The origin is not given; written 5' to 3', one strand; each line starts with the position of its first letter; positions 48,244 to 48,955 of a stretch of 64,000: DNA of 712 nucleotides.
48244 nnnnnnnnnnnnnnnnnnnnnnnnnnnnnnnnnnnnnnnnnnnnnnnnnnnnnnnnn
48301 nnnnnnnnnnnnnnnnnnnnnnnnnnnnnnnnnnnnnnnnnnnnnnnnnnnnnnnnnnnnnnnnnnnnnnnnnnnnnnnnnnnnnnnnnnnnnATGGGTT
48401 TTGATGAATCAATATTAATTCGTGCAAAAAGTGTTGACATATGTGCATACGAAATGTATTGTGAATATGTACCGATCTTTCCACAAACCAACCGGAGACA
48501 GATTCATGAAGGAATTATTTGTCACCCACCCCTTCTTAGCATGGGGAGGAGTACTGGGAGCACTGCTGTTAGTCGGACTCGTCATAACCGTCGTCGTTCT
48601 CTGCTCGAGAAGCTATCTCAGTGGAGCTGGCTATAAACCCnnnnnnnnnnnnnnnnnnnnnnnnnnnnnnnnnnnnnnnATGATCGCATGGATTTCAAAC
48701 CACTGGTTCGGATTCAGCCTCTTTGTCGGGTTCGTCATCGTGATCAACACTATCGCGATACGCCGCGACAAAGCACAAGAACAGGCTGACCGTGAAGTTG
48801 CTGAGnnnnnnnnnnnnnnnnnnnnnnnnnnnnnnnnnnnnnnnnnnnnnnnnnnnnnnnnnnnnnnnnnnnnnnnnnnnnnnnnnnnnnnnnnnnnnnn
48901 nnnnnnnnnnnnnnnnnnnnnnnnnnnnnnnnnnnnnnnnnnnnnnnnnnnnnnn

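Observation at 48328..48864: S10 ribosomal operon split between rplB and rpsS by an antisense small-membrane-protein cassette with its own promoters and terminator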

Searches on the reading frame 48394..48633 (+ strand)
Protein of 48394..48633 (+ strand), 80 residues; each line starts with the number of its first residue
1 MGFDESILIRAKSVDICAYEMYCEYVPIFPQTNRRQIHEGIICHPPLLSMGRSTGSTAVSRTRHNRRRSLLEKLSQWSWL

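Call 61: search_protein_families(library=pfam, max_evalue=10, proteins=[window:48394-48633:+])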
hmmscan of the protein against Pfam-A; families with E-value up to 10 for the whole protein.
seq(80 aa): 0 families

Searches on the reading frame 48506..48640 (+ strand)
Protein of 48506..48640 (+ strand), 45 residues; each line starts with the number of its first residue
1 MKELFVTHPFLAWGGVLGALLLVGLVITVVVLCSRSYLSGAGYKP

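Call 10: find_encoding_contigs(protein=window:48506-48640:+, flank=3000, max_places=10)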
Protein seq(45 aa) (45 aa): no gene with exactly this product is on record in the collection.

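Call 17: find_homologous_proteins(query=window:48506-48640:+, max_evalue=10)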
Query seq(45 aa): no candidate shares three 5-residue words with the query. No homologue found.

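Call 61: search_protein_families(library=pfam, max_evalue=10, proteins=[window:48506-48640:+])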
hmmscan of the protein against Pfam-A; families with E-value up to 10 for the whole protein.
seq(45 aa): 1 family
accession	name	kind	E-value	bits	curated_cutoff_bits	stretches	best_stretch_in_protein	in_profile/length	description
PF21314.2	TM_ErbB1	-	1.4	9.2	27.1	1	14-35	3-24/36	Epidermal growth factor receptor transmembrane-juxtamembrane segment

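Call 62: search_protein_families(library=padloc, max_evalue=10, proteins=[window:48506-48640:+])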
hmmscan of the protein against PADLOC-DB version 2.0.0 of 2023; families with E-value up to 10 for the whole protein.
seq(45 aa): 0 families

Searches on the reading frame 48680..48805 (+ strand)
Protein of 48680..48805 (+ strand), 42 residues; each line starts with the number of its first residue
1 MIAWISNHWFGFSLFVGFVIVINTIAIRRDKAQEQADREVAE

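Call 9: find_encoding_contigs(protein=window:48680-48805:+, flank=3000, max_places=10)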
Protein seq(42 aa) (42 aa): 2 contigs read that carry it; 1 place shown.
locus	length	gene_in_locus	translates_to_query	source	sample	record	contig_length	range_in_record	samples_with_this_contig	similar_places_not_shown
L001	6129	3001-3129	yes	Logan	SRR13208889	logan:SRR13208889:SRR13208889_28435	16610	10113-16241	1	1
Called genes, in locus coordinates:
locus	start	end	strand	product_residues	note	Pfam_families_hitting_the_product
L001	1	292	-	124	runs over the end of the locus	PF00238:Ribosomal_L14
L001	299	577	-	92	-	PF00366:Ribosomal_S17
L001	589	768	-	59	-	PF00831:Ribosomal_L29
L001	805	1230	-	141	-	PF00252:Ribosomal_L16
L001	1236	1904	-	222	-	PF07650:KH_2, PF00189:Ribosomal_S3_C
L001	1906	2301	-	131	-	PF00237:Ribosomal_L22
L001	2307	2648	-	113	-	PF00203:Ribosomal_S19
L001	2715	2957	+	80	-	-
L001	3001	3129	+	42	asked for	-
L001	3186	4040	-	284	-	PF00181:Ribosomal_L2_N, PF03947:Ribosomal_L2_C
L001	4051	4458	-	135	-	PF00276:Ribosomal_L23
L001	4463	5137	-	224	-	PF00573:Ribosomal_L4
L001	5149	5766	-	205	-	PF00297:Ribosomal_L3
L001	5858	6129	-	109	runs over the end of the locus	PF00338:Ribosomal_S10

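Call 15: find_homologous_proteins(query=window:48680-48805:+, max_evalue=10)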
Query seq(42 aa) (42 aa): 1 proteins with E <= 10 among 1 candidates.
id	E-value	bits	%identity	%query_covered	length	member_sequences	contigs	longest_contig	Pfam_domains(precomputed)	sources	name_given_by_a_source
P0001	4.0e-20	86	100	100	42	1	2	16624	-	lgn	-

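Call 61: search_protein_families(library=pfam, max_evalue=10, proteins=[window:48680-48805:+])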
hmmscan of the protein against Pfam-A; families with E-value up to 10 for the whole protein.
seq(42 aa): 0 families

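Call 62: search_protein_families(library=padloc, max_evalue=10, proteins=[window:48680-48805:+])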
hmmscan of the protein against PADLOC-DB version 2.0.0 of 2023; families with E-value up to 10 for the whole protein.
seq(42 aa): 0 families

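Call 66: search_protein_representatives(protein=window:48680-48805:+)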
Query: 42 residues. Proteins with E-value up to 0.001 (for the whole library): 1; up to 1e-10: 1; up to 1e-30: 0. The best 1 are listed.
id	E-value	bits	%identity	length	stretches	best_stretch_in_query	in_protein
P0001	1.3e-20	86.4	100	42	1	1-42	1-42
